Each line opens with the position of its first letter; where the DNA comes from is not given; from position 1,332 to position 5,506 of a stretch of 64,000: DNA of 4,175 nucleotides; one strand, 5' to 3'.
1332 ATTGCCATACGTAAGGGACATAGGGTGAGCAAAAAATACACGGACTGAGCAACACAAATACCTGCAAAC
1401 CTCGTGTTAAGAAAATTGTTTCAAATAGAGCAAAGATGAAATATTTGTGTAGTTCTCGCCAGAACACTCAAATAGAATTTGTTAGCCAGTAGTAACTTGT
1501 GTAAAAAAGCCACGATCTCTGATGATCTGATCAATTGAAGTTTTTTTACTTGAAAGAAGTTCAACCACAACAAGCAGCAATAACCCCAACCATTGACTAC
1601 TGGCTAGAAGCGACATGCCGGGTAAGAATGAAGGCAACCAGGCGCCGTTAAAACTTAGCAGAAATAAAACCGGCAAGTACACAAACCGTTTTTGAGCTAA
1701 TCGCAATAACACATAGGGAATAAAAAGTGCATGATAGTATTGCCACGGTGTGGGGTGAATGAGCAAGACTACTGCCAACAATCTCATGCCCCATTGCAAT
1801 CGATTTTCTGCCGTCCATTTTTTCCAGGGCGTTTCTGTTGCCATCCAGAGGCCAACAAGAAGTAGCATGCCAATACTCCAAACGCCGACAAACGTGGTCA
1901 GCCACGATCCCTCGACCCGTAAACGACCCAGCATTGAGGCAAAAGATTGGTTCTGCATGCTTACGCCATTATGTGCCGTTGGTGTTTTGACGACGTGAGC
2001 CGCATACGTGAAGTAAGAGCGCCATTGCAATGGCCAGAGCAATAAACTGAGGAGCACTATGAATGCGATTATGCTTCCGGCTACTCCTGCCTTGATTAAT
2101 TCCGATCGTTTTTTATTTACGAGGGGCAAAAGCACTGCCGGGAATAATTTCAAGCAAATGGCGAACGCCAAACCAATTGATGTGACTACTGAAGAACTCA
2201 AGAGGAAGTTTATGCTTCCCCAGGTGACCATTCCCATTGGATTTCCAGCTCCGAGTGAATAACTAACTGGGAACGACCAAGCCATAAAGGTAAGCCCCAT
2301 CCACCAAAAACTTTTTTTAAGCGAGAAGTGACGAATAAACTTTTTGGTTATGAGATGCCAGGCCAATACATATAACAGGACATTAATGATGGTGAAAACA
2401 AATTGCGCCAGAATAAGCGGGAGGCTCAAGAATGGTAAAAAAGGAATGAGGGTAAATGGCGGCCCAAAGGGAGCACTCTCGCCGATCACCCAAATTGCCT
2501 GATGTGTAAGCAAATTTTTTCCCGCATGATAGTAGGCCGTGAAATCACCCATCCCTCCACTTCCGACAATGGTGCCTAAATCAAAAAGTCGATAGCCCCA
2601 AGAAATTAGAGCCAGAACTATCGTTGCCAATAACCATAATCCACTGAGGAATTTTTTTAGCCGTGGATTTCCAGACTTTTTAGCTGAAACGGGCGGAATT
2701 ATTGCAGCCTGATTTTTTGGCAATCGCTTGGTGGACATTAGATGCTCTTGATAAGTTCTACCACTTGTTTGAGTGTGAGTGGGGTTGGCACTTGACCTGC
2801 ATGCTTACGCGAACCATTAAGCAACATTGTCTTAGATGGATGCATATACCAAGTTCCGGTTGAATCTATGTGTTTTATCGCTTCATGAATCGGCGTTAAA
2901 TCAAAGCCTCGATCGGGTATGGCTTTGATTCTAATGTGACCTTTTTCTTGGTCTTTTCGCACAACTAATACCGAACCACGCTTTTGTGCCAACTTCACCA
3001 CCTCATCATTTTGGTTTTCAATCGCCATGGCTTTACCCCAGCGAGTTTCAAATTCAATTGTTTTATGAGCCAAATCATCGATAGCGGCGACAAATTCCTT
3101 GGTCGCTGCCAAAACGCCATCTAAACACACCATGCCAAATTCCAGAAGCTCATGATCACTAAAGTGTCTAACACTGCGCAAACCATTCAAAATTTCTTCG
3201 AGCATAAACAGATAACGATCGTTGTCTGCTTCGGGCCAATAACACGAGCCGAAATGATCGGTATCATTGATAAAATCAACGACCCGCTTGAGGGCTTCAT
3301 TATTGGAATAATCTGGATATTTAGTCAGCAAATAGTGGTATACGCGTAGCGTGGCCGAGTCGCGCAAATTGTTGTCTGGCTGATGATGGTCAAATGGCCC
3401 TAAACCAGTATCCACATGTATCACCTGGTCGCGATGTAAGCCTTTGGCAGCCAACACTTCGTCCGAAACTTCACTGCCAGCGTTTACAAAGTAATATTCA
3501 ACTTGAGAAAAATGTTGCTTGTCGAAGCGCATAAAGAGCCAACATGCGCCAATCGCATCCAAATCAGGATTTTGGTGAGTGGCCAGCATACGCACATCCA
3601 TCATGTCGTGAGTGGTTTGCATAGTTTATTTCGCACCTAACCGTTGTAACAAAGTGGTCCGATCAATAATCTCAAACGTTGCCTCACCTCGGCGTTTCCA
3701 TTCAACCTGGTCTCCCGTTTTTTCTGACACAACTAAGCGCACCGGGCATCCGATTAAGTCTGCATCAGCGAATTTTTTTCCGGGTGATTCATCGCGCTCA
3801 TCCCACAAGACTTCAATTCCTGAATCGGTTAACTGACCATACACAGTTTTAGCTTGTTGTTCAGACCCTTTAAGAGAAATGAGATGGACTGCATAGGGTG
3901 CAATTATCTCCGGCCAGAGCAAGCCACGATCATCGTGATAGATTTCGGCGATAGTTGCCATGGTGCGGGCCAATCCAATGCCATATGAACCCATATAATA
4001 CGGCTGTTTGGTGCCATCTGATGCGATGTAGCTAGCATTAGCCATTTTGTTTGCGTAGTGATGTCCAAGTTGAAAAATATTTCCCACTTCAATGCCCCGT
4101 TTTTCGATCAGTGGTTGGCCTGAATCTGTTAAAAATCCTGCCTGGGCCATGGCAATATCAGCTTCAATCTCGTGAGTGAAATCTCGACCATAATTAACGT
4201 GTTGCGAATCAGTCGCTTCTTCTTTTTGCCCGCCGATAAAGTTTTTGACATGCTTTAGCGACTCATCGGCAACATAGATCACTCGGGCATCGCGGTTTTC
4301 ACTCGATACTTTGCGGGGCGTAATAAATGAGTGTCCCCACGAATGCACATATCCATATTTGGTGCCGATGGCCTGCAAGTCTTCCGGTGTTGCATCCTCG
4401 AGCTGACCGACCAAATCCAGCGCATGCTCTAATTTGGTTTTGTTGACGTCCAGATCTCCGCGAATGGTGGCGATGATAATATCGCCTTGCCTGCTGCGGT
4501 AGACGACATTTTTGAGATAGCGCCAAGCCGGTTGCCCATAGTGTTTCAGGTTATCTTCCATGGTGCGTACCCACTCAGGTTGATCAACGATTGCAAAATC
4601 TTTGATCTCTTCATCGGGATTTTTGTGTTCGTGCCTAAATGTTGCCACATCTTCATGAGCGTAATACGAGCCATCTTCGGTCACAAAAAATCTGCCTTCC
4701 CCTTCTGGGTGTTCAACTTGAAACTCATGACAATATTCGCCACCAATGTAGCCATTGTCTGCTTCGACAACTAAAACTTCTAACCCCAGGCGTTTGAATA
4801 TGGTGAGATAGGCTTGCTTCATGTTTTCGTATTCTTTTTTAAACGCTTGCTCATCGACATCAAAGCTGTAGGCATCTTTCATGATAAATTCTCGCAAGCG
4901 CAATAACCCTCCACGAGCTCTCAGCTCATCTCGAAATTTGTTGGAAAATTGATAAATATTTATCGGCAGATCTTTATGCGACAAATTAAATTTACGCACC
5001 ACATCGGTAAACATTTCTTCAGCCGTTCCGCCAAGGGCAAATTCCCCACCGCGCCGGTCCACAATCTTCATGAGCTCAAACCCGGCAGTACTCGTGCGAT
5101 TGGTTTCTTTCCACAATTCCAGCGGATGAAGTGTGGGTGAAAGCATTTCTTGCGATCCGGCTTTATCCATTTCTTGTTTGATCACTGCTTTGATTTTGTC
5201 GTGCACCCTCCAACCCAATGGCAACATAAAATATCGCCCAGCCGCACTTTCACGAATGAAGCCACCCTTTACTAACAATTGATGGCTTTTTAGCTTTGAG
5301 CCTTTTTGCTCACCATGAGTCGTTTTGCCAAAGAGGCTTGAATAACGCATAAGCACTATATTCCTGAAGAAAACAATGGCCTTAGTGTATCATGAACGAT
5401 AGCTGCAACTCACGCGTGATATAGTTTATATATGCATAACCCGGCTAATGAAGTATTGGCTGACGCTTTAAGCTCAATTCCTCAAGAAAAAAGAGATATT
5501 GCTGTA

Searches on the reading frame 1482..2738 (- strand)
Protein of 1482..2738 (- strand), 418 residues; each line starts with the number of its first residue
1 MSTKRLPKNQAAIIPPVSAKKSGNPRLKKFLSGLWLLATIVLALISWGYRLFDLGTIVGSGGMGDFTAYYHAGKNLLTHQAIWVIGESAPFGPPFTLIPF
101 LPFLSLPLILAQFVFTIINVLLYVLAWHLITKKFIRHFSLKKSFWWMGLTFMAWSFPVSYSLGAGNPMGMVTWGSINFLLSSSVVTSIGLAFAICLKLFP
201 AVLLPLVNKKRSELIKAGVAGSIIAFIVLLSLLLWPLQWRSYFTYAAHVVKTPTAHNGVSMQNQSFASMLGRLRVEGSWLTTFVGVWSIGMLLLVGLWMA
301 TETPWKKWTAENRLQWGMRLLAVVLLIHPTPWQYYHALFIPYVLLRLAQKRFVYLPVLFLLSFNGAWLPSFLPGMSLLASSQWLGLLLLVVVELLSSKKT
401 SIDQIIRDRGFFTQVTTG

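Call 55: search_protein_families(library=pfam, proteins=[window:1482-2738:-], max_evalue=0.001)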
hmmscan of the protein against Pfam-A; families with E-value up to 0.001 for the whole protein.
window:1482-2738:- (418 aa): 1 family
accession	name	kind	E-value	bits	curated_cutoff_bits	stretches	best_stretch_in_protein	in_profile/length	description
PF09594.16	GT87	-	7.7e-16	59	25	1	93-329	4-237/237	Glycosyltransferase family 87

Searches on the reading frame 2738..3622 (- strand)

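Call 55: search_protein_families(library=pfam, proteins=[window:2738-3622:-], max_evalue=0.001)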
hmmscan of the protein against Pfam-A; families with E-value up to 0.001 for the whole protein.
window:2738-3622:- (294 aa): 1 family
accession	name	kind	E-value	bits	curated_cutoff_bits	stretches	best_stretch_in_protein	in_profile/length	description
PF01368.27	DHH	-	3.8e-05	24.4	28.1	1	14-73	5-49/125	DHH family, N-terminal domain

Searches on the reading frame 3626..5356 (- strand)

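Call 55: search_protein_families(library=pfam, proteins=[window:3626-5356:-], max_evalue=0.001)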
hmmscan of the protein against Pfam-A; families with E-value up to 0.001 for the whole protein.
window:3626-5356:- (576 aa): 3 families
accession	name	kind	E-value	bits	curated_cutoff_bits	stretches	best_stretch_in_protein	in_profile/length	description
PF00587.30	tRNA-synt_2b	-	3.1e-26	93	29.3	1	100-473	5-179/179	tRNA synthetase class II core domain (G, H, P, S and T)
PF03129.25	HGTP_anticodon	-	1.4e-12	48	21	1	496-572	8-90/94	Anticodon binding domain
PF04073.20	tRNA_edit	-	1.3e-11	45.1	25.5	1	261-376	2-105/123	Aminoacyl-tRNA editing domain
